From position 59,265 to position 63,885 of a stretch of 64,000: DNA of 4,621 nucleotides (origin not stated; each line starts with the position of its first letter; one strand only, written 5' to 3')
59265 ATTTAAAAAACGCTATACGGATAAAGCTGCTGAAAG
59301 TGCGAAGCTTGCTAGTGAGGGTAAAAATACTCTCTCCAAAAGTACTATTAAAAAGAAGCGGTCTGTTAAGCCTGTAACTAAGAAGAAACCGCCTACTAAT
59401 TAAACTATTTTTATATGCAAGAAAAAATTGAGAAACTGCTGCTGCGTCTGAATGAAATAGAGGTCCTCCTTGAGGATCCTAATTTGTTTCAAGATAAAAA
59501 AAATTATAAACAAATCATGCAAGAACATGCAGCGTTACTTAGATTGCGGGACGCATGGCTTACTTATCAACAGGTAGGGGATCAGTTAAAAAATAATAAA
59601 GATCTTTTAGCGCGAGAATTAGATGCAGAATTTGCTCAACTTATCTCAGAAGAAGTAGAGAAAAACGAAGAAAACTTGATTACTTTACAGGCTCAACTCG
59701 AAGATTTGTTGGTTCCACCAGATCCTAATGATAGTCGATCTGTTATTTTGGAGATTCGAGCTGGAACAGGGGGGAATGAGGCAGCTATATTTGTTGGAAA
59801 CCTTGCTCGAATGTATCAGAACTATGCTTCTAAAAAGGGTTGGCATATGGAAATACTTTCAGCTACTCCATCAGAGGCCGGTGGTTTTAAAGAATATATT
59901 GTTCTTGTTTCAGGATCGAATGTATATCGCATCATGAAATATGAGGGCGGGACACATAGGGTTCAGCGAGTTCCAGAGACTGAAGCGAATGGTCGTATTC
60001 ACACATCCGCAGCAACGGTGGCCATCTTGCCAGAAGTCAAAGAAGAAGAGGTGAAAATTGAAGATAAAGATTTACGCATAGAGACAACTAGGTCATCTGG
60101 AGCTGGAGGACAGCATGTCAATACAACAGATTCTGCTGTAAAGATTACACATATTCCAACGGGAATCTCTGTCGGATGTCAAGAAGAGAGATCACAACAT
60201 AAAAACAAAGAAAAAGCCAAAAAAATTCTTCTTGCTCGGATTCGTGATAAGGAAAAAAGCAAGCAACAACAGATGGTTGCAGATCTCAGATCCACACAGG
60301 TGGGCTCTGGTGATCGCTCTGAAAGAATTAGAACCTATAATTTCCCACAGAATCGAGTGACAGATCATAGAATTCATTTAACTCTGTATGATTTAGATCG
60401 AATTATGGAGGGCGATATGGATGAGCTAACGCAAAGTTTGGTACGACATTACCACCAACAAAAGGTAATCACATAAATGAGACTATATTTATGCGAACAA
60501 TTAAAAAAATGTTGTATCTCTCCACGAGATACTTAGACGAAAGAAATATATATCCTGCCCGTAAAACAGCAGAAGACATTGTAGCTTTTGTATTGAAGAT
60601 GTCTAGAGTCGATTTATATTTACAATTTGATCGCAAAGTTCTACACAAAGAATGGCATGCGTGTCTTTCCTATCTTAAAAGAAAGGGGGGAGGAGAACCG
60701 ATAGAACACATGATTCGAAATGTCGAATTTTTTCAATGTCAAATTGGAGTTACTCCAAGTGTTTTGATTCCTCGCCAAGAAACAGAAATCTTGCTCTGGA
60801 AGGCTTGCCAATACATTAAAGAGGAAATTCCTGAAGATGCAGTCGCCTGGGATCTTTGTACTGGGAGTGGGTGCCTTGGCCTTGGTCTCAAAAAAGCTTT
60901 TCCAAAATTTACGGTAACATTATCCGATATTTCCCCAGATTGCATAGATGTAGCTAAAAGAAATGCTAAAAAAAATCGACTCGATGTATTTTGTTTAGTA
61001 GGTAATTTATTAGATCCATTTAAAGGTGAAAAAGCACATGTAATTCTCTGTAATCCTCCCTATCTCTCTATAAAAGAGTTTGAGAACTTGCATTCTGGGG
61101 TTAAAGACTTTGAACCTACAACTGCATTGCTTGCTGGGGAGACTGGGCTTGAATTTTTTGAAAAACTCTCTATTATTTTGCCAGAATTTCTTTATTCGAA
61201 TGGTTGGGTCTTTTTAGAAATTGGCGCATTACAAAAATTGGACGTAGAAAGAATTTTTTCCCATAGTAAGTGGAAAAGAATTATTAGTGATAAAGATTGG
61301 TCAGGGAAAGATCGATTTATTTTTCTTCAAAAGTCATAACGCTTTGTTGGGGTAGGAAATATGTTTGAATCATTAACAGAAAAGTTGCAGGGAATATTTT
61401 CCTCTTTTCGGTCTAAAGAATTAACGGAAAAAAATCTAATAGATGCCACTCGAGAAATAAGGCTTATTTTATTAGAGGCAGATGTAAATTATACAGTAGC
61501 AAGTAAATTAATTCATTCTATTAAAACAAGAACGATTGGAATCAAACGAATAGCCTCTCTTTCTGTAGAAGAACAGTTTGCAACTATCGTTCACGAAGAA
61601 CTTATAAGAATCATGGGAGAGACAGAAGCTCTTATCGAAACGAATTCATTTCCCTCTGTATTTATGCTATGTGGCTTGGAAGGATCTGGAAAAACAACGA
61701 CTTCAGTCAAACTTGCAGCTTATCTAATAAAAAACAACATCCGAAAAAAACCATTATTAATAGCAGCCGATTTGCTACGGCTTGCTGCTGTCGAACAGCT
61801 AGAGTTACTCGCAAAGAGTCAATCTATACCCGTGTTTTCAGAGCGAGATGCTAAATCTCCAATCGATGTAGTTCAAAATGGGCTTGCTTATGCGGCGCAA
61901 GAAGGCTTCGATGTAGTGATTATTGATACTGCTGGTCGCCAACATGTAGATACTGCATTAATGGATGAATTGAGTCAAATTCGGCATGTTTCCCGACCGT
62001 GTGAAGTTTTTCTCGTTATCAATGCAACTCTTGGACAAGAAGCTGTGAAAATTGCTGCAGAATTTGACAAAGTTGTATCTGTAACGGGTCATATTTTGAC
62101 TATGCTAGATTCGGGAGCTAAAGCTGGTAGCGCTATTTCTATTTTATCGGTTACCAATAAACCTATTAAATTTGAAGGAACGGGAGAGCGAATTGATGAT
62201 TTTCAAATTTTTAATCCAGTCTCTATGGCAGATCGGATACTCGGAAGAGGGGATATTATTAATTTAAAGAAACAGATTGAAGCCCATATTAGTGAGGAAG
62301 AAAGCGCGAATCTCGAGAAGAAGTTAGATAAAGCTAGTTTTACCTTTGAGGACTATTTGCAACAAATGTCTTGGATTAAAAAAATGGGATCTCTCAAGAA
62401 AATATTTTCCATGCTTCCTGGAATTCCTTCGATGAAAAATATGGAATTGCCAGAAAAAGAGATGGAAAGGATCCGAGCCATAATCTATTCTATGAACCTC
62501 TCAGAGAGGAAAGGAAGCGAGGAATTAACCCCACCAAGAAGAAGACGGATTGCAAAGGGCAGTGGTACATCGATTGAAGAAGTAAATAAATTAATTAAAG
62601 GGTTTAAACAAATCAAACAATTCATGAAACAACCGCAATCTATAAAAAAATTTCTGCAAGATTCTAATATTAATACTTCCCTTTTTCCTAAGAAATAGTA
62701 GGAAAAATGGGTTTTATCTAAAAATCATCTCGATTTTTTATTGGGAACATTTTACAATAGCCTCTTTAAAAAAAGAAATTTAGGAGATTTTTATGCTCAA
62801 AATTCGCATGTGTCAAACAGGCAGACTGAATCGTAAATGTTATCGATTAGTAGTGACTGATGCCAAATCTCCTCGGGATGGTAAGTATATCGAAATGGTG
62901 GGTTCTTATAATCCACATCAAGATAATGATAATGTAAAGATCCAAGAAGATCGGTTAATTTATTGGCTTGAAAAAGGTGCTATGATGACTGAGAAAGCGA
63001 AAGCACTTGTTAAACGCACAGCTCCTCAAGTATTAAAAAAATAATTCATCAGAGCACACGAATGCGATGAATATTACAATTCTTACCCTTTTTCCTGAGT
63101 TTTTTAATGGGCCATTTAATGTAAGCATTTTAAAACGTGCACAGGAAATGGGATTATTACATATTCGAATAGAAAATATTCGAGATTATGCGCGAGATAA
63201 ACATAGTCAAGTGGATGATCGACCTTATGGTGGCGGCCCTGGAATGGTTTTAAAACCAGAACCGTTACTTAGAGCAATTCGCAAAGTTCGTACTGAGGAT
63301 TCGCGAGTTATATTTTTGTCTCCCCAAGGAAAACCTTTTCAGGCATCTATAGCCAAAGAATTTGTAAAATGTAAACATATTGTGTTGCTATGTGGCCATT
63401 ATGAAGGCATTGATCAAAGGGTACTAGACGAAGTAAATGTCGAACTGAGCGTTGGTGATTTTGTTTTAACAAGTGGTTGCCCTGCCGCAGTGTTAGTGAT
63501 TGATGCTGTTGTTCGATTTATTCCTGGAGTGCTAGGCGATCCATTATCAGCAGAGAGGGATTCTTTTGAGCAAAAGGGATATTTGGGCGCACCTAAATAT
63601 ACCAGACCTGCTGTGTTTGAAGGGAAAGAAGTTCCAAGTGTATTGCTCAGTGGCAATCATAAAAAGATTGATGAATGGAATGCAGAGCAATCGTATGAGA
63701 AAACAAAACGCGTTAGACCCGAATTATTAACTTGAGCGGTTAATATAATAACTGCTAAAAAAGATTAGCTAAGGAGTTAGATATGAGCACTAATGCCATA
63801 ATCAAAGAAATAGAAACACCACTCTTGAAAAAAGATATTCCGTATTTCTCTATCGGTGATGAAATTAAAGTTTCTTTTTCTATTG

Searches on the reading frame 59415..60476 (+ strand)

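Call 66: search_protein_families(library=pfam, max_evalue=0.00001, proteins=[window:59415-60476:+])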
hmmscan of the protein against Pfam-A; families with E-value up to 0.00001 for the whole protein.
window:59415-60476:+ (353 aa): 2 families
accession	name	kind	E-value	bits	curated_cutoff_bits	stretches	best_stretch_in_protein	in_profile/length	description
PF03462.23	PCRF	-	5.3e-67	225.8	24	1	11-202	4-194/194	PCRF domain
PF00472.26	RF-1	-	2.4e-41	140.7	35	1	210-319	2-116/116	RF-1 domain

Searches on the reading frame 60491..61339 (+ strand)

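Call 66: search_protein_families(library=pfam, max_evalue=0.00001, proteins=[window:60491-61339:+])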
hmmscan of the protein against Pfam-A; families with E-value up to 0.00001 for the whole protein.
window:60491-61339:+ (282 aa): 3 families
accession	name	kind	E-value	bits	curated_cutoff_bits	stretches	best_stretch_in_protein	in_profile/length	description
PF05175.20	MTS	-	8.8e-13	48.7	23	1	117-193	33-110/170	Methyltransferase small domain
PF17827.6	PrmC_N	-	8.2e-08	33.1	23.4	1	12-74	7-69/71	PrmC N-terminal domain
PF13649.12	Methyltransf_25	-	2.1e-07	32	27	1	121-193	3-78/97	Methyltransferase domain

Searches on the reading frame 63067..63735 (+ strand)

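Call 68: search_protein_families(library=pfam, max_evalue=0.001, proteins=[window:63067-63735:+])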
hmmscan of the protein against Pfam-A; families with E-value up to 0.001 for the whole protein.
window:63067-63735:+ (222 aa): 1 family
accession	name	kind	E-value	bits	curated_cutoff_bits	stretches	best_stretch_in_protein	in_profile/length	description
PF01746.26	tRNA_m1G_MT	-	1.3e-56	191.9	27.3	1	23-218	2-195/195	tRNA (Guanine-1)-methyltransferase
